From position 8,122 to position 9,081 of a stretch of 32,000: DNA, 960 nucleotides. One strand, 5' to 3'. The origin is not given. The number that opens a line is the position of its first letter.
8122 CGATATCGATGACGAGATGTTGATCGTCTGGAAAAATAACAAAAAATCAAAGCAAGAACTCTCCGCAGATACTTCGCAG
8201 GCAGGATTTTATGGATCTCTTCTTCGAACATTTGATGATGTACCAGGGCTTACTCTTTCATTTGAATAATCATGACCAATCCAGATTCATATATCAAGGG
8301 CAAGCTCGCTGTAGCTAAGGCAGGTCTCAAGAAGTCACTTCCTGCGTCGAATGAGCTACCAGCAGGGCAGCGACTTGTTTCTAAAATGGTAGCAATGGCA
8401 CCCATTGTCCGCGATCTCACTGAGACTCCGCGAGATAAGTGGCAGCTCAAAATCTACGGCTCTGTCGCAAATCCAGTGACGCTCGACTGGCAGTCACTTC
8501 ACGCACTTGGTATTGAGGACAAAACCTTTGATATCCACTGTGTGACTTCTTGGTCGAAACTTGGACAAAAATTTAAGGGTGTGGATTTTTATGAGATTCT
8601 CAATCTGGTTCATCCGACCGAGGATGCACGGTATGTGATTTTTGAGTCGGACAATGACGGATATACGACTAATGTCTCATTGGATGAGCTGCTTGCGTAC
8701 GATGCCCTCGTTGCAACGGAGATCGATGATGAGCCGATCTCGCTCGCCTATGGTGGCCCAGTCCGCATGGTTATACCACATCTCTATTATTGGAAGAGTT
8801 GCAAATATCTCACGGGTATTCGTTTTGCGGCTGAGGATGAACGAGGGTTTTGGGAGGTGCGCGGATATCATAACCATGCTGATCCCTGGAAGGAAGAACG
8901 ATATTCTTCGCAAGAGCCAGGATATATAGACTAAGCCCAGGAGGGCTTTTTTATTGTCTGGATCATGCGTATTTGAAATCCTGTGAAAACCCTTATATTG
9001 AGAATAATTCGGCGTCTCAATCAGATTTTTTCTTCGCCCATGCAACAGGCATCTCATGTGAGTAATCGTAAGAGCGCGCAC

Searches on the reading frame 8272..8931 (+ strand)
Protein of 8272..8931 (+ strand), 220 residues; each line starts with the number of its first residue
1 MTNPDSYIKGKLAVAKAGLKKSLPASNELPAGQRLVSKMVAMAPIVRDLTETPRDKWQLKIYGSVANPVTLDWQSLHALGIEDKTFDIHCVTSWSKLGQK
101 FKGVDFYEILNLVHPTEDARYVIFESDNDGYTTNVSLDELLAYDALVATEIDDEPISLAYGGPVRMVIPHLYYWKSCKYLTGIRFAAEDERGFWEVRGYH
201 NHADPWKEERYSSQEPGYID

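Call 53: search_protein_families(library=pfam, max_evalue=0.001, proteins=[window:8272-8931:+])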
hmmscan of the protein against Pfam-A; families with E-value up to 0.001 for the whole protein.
seq(220 aa): 1 family
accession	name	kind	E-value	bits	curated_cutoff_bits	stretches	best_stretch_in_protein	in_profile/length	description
PF00174.25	Oxidored_molyb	-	1.3e-32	113.2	24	1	54-194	9-169/169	Oxidoreductase molybdopterin binding domain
